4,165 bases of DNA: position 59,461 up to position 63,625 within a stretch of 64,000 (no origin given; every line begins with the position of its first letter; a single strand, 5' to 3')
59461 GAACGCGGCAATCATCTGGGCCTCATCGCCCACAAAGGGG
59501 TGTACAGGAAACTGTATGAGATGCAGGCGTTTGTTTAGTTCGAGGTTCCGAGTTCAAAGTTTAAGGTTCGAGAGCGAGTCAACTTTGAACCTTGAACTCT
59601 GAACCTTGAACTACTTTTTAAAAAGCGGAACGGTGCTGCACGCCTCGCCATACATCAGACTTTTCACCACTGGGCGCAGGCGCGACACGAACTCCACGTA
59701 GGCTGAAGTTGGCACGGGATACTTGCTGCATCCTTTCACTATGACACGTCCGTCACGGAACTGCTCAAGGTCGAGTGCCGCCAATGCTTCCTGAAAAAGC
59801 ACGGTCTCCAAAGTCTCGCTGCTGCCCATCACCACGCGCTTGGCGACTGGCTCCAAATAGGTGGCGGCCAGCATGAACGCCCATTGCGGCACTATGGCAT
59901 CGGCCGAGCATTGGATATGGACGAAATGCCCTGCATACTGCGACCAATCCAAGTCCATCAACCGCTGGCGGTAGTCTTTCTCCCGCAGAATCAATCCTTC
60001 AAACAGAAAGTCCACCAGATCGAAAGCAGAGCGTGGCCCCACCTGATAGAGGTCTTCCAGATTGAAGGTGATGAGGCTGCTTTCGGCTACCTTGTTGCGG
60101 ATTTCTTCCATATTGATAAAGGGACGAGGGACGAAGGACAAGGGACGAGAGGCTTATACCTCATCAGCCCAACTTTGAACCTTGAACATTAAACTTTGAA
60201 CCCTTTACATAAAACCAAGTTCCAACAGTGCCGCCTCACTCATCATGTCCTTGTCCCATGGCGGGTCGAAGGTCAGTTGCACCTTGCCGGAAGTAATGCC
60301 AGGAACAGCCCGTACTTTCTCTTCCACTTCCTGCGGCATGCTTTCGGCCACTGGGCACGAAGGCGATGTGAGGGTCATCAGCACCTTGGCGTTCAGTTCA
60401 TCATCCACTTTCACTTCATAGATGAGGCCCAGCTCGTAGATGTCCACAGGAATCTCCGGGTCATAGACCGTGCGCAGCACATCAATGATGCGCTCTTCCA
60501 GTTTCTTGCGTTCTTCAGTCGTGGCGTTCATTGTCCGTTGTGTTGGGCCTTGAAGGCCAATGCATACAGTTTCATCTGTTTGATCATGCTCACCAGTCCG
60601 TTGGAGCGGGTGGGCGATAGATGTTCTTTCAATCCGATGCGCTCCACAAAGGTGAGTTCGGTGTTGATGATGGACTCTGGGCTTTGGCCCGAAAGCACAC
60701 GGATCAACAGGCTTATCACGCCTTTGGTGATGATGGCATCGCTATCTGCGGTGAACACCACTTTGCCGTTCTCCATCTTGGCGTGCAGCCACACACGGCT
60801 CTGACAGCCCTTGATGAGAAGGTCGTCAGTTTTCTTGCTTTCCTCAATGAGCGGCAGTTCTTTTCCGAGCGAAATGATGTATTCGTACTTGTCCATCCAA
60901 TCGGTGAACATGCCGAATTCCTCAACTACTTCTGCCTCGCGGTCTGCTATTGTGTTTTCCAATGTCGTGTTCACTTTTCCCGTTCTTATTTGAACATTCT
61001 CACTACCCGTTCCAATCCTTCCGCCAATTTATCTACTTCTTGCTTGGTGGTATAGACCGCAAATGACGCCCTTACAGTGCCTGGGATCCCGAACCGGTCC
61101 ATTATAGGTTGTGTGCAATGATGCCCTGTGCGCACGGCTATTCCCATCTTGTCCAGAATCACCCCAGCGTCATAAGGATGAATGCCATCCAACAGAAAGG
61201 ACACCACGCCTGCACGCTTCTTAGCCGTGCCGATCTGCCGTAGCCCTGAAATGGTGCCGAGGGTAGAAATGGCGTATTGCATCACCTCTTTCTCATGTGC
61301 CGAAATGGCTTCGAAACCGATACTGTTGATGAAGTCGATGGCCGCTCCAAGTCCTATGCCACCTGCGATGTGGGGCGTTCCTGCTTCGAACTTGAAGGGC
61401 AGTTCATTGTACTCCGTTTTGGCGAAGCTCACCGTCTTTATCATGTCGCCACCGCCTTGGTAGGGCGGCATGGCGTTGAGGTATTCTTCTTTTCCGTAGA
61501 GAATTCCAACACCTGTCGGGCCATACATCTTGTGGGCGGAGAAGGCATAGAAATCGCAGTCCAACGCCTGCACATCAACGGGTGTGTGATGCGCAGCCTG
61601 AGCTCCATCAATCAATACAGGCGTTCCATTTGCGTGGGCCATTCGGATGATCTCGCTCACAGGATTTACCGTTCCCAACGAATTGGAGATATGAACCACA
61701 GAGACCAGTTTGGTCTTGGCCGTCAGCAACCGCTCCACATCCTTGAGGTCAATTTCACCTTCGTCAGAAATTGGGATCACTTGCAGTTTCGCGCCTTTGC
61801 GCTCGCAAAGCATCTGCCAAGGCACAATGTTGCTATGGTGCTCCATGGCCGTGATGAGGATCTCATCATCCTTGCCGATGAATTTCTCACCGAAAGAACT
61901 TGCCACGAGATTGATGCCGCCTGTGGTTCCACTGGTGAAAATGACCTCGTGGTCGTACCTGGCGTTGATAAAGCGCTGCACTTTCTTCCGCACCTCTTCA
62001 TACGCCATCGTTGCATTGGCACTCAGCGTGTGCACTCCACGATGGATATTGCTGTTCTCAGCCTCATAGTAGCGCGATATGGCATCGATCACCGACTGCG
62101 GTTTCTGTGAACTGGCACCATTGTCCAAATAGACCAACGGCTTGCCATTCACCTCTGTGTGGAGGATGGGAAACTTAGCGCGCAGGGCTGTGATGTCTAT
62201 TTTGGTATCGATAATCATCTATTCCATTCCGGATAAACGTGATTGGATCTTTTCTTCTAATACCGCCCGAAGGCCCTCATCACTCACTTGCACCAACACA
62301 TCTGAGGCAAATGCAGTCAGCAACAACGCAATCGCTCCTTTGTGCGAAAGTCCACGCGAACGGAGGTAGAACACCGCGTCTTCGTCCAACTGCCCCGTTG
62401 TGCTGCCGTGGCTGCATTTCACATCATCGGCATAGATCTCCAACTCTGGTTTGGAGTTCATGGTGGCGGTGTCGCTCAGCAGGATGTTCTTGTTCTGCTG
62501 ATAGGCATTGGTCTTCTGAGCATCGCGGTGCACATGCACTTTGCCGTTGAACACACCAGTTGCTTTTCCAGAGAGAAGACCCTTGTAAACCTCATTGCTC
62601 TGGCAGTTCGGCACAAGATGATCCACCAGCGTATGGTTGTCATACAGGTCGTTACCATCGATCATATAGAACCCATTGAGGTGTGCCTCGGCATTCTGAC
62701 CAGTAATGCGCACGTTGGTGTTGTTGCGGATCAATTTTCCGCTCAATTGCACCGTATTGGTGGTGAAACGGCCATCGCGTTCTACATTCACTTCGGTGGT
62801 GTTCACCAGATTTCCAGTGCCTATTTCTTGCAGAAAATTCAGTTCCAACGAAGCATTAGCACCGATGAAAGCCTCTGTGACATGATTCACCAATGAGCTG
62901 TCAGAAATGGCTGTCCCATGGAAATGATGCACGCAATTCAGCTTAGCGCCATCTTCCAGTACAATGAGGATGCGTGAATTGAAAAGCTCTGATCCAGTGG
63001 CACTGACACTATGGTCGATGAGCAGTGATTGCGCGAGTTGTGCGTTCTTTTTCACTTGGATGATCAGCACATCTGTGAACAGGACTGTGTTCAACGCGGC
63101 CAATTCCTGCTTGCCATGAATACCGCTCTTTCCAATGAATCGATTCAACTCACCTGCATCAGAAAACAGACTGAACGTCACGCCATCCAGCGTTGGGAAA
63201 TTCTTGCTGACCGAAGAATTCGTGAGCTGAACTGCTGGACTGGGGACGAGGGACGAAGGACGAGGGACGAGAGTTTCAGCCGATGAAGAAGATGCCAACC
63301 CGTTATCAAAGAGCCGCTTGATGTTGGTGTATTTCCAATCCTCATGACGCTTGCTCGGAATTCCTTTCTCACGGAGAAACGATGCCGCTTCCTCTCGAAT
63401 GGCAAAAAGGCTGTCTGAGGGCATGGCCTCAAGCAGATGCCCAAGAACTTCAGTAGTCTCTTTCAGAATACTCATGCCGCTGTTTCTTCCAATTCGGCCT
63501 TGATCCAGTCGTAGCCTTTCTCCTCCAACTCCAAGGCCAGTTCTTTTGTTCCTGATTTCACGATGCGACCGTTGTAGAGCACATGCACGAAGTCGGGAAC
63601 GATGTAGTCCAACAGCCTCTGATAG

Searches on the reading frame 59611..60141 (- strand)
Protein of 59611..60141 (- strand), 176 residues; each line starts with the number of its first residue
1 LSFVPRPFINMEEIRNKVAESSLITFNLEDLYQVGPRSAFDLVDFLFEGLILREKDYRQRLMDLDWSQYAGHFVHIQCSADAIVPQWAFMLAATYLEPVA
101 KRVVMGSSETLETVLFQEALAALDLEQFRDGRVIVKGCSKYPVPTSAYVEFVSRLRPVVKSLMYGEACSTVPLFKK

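Call 34: search_protein_families(library=pfam, proteins=[window:59611-60141:-], max_evalue=0.001)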
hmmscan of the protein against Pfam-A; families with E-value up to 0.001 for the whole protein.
window:59611-60141:- (176 aa): 1 family
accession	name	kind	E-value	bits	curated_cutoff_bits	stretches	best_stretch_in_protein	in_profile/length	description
PF10652.14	DUF2480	-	2.7e-72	242.4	25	1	12-176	1-165/165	Protein of unknown function (DUF2480)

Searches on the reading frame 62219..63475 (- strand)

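Call 34: search_protein_families(library=pfam, proteins=[window:62219-63475:-], max_evalue=0.001)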
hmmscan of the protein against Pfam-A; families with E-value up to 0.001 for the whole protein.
window:62219-63475:- (418 aa): 2 families
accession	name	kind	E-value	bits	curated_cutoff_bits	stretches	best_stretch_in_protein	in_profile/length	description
PF01458.23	SUFBD_core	-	6.1e-78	261.9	27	1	162-389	7-232/232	SUF system FeS cluster assembly, SufBD core domain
PF19295.5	SufBD_N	-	1.5e-10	41.5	23.5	1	14-58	17-61/172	SufBD protein N-terminal region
